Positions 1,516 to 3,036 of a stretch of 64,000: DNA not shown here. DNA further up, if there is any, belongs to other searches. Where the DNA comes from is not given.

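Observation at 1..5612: Operon led by an unannotated 48-aa peptide gene plus four unusual enzymes: candidate new RiPP-like / peptide-nucleotide modification system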

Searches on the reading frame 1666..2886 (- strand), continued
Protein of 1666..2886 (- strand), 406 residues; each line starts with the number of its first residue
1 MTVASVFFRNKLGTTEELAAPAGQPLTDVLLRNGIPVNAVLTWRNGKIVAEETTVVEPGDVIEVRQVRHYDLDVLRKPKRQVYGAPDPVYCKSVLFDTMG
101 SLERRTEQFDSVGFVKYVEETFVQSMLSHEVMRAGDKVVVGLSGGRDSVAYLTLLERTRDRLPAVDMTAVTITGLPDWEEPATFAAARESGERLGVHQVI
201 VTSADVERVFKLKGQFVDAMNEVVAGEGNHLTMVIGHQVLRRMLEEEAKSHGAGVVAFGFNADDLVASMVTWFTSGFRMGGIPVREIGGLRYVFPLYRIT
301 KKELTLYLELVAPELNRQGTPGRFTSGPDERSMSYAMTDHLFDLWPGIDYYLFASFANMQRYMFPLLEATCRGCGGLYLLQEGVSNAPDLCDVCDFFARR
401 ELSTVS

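Call 66: list_cluster_members(proteins=[P0329, P0330, P0332, P0335, P0341, P0347, P0351, P0358, P0375, P0395])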
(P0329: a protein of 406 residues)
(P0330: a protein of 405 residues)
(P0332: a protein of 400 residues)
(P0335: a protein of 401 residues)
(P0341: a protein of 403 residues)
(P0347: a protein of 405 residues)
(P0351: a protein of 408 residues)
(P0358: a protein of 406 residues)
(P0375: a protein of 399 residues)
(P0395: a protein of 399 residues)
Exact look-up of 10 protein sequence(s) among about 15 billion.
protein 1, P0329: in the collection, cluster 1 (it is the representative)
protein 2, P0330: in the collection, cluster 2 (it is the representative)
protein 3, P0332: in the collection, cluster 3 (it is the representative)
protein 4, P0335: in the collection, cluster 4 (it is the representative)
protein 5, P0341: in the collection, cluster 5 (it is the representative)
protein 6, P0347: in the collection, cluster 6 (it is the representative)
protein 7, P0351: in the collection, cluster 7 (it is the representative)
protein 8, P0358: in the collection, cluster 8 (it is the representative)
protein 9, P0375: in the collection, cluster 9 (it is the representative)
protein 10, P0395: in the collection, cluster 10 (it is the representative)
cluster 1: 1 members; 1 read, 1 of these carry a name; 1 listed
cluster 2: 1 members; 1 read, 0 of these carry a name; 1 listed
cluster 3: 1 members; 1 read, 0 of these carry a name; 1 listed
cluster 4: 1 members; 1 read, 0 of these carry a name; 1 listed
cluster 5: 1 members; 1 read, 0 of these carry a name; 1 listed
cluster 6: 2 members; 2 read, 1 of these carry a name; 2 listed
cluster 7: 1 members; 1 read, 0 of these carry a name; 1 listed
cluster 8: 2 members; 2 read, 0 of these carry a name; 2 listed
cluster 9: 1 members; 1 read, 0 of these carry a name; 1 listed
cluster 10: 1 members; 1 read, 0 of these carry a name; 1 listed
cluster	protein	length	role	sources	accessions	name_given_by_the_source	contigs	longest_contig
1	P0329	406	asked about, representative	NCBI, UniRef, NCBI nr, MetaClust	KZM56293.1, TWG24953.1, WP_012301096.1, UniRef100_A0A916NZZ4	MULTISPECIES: hypothetical protein [Geobacillus] | Conserved hypothetical ATP-binding protein n=1 Tax=Geobacillus stearothermophilus ... | status=active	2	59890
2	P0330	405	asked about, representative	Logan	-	-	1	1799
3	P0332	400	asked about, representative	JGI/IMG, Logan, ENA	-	-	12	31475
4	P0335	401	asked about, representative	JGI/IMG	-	-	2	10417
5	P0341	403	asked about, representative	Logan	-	-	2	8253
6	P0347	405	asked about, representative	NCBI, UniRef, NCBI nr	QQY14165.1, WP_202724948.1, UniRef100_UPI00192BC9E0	hypothetical protein JMX53_07320 [Cutibacterium avidum] | ATP-binding protein n=1 Tax=Cutibacterium avidum TaxID=33010 RepID=UPI00192BC9E0 | ATP-binding protein [Cutibacterium avidum]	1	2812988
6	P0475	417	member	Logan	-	-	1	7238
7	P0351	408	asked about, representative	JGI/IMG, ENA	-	-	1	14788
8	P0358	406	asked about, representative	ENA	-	-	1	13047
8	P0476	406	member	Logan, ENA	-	-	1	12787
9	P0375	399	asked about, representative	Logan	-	-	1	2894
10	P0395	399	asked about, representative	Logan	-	-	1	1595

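Call 67: find_encoding_contigs(protein=P0347, flank=8000, max_places=1)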
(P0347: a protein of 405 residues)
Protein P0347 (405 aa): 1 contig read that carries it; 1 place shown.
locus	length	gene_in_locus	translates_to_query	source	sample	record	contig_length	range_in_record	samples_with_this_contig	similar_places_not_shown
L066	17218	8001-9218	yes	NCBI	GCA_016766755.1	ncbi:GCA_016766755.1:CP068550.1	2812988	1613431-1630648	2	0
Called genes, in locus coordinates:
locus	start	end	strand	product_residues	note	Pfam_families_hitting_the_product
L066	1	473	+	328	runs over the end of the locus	PF13384:HTH_23, PF13518:HTH_28, PF13542:HTH_Tnp_ISL3 (weak), PF13551:HTH_29 (weak), PF13613:HTH_Tnp_4 (faint), PF13565:HTH_32 (weak), PF00665:rve, PF13683:rve_3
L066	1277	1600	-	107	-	-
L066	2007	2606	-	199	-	-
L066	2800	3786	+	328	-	PF13384:HTH_23, PF13542:HTH_Tnp_ISL3, PF13518:HTH_28, PF13551:HTH_29 (faint), PF13565:HTH_32 (weak), PF00665:rve, PF13683:rve_3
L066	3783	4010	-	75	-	-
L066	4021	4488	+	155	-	PF03466:LysR_substrate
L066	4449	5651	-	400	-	PF07690:MFS_1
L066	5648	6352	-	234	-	PF03446:NAD_binding_2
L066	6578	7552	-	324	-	PF07690:MFS_1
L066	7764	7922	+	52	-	-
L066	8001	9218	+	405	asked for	-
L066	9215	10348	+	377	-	PF07690:MFS_1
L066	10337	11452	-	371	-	PF13384:HTH_23, PF13518:HTH_28, PF13551:HTH_29, PF13565:HTH_32, PF13358:DDE_3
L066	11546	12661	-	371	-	PF13384:HTH_23, PF13518:HTH_28, PF13551:HTH_29, PF13565:HTH_32, PF13358:DDE_3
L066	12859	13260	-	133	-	PF00665:rve, PF13683:rve_3, PF13333:rve_2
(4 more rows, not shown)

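Call 68: find_encoding_contigs(protein=P0332, flank=8000, max_places=1)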
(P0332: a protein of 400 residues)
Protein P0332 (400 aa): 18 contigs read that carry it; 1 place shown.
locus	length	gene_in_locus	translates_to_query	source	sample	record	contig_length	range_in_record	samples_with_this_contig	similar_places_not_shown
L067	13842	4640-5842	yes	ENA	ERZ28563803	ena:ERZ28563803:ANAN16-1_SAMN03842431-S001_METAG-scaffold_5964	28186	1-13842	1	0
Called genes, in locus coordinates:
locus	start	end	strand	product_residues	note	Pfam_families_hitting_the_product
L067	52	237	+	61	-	-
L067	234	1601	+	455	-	PF01406:tRNA-synt_1e, PF09334:tRNA-synt_1g (faint), PF23493:CysS_C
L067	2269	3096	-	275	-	-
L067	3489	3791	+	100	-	-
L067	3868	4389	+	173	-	PF13610:DDE_Tnp_IS240 (weak), PF13683:rve_3 (weak)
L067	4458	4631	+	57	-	-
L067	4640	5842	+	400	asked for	PF01171:ATP_bind_3 (faint)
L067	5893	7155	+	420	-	PF02403:Seryl_tRNA_N, PF00587:tRNA-synt_2b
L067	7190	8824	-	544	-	-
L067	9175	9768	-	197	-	PF25084:LbH_EIF2B (weak), PF00132:Hexapep (faint), PF25087:GMPPB_C (faint), PF14602:Hexapep_2 (weak)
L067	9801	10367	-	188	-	PF13521:AAA_28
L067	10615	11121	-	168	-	PF00300:His_Phos_1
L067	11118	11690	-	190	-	-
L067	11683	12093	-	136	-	PF00293:NUDIX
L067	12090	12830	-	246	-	PF00483:NTP_transferase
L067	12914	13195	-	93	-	PF00293:NUDIX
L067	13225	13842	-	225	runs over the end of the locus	-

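Call 77: list_cluster_members(proteins=[P0336, P0338, P0342, P0343, P0344, P0348, P0350, P0352, P0356, P0384])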
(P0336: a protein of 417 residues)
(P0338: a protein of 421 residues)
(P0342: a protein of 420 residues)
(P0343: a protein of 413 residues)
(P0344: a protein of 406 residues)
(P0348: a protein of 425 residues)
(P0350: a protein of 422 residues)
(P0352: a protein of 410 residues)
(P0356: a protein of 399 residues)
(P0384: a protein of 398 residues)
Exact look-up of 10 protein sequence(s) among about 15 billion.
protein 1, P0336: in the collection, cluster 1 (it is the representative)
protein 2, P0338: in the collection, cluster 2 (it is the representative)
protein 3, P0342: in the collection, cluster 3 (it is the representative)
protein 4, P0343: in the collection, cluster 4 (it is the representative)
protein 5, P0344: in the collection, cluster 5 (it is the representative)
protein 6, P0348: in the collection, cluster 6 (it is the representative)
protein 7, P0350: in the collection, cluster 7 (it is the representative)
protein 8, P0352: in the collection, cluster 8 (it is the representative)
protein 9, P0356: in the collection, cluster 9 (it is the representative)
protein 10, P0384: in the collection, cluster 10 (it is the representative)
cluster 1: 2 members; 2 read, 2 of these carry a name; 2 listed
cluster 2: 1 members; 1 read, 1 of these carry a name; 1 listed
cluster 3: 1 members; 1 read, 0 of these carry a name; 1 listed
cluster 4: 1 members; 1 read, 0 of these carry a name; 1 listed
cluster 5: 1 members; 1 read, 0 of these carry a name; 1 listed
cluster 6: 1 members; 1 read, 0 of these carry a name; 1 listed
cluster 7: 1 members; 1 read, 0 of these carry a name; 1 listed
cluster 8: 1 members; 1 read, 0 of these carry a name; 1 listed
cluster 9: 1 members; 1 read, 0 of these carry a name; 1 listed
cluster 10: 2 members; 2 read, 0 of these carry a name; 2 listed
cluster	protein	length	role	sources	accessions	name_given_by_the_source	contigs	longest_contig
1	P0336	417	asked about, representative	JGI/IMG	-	tRNA(Ile)-lysidine synthase TilS/MesJ/sulfur carrier protein ThiS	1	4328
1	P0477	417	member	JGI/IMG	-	tRNA(Ile)-lysidine synthase TilS/MesJ/sulfur carrier protein ThiS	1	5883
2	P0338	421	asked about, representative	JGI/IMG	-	tRNA(Ile)-lysidine synthase TilS/MesJ/sulfur carrier protein ThiS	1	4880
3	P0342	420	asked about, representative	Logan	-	-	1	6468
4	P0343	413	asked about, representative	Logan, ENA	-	-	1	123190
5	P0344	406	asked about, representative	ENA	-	-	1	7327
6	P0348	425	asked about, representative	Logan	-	-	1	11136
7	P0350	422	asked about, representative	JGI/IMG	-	-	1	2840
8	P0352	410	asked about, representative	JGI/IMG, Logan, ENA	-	-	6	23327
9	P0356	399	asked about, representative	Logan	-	-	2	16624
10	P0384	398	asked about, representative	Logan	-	-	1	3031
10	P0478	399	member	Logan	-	-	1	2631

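Call 78: find_encoding_contigs(protein=P0343, flank=8000, max_places=1)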
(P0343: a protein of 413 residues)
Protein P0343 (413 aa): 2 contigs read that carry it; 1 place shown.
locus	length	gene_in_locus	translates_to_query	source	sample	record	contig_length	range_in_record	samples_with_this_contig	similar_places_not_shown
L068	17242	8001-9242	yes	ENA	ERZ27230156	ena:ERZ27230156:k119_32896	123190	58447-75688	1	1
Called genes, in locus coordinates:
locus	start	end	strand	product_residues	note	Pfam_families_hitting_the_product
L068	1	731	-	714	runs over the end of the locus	PF20990:DUF2207_C (faint), PF00482:T2SSF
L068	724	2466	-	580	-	PF23990:PilB3_N, PF00437:T2SSE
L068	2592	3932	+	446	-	-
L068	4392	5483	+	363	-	PF08271:Zn_Ribbon_TF, PF00382:TFIIB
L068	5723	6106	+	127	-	-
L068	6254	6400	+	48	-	-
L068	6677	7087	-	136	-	-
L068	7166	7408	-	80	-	-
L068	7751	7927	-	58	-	-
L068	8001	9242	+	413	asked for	-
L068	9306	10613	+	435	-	PF05977:MFS_3, PF07690:MFS_1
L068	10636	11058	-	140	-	PF11969:DcpS_C, PF01230:HIT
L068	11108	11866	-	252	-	PF02353:CMAS, PF13489:Methyltransf_23, PF01209:Ubie_methyltran (weak), PF13847:Methyltransf_31, PF08241:Methyltransf_11, PF08242:Methyltransf_12, PF13649:Methyltransf_25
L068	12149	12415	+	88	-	-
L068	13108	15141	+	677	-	PF01935:DUF87, PF06818:Fez1 (faint)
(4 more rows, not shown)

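Call 79: find_encoding_contigs(protein=P0352, flank=8000, max_places=1)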
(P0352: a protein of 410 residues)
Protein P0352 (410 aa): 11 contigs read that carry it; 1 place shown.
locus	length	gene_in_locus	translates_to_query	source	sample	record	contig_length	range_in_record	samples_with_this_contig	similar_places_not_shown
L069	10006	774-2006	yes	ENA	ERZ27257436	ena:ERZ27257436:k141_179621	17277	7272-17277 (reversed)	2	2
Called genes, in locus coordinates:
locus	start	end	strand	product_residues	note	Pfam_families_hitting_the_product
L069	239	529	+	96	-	-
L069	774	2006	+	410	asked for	PF01171:ATP_bind_3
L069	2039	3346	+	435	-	PF04055:Radical_SAM, PF13186:SPASM (faint)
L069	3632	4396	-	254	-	PF13546:DDE_5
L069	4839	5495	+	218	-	-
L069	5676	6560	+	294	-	PF00491:Arginase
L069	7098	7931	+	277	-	PF13340:DUF4096, PF01609:DDE_Tnp_1, PF13586:DDE_Tnp_1_2 (faint)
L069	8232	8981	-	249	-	PF01695:IstB_IS21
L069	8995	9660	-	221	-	PF22483:Mu-transpos_C_2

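Call 80: find_encoding_contigs(protein=P0356, flank=8000, max_places=1)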
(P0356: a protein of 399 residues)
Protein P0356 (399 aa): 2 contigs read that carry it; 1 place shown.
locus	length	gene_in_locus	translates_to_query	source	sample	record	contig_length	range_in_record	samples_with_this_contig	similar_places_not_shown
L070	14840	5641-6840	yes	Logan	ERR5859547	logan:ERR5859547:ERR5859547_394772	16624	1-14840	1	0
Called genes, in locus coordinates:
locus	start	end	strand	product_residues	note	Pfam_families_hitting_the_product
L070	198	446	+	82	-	PF13692:Glyco_trans_1_4, PF00534:Glycos_transf_1 (weak)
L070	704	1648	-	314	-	PF00248:Aldo_ket_red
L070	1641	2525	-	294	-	PF02668:TauD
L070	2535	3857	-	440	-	PF04055:Radical_SAM, PF13186:SPASM (weak)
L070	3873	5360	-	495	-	PF04055:Radical_SAM, PF13186:SPASM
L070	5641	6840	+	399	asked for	PF01171:ATP_bind_3 (weak)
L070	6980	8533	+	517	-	PF18490:tRNA_bind_4, PF00587:tRNA-synt_2b (weak)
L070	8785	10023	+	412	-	PF04230:PS_pyruv_trans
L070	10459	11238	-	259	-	PF00483:NTP_transferase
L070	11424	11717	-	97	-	-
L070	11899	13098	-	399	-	PF00067:p450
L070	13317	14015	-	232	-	PF09250:Prim-Pol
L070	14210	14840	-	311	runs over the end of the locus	PF04055:Radical_SAM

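Call 88: find_encoding_contigs(protein=P0351, flank=7000, max_places=1)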
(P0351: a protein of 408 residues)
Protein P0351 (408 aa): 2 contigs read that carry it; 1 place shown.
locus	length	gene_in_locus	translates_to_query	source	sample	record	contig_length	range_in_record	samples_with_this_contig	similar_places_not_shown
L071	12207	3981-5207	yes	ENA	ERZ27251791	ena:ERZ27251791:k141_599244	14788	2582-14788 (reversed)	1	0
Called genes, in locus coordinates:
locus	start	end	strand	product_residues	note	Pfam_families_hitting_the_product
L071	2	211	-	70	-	?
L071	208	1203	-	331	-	PF08843:AbiEii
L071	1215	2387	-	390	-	PF04055:Radical_SAM, PF13186:SPASM (faint)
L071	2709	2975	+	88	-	-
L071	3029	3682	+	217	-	-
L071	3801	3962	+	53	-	-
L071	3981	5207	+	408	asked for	PF00733:Asn_synthase (weak), PF01171:ATP_bind_3 (weak)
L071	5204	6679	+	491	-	PF04055:Radical_SAM, PF13186:SPASM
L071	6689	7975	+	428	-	PF02403:Seryl_tRNA_N, PF00587:tRNA-synt_2b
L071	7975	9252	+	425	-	PF04055:Radical_SAM, PF13186:SPASM (weak)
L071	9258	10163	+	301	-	PF00248:Aldo_ket_red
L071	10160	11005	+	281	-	PF02668:TauD (weak)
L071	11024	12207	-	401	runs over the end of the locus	PF04305:DUF455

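Call 89: find_encoding_contigs(protein=P0358, flank=7000, max_places=1)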
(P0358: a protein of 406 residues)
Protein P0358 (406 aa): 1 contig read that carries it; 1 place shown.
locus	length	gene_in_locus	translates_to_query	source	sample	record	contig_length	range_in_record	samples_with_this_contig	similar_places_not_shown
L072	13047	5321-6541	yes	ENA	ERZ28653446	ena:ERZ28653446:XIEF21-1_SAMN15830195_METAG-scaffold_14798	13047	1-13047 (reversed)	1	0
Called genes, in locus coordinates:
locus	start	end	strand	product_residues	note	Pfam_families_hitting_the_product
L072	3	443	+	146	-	?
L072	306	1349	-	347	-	PF02661:Fic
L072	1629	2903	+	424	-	PF02403:Seryl_tRNA_N, PF00587:tRNA-synt_2b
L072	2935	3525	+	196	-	-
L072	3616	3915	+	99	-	-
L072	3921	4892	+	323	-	PF00248:Aldo_ket_red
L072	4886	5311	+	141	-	PF00583:Acetyltransf_1 (weak), PF13302:Acetyltransf_3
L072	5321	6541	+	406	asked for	PF01171:ATP_bind_3 (faint)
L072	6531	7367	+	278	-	PF04055:Radical_SAM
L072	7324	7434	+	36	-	-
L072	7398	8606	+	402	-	PF04055:Radical_SAM, PF13186:SPASM (weak)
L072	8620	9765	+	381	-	PF06689:zf-C4_ClpX, PF00004:AAA, PF07724:AAA_2, PF07728:AAA_5, PF13173:AAA_14 (weak), PF13401:AAA_22 (faint)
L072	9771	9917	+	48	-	-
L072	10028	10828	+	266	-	PF01510:Amidase_2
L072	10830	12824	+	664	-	-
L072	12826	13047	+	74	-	?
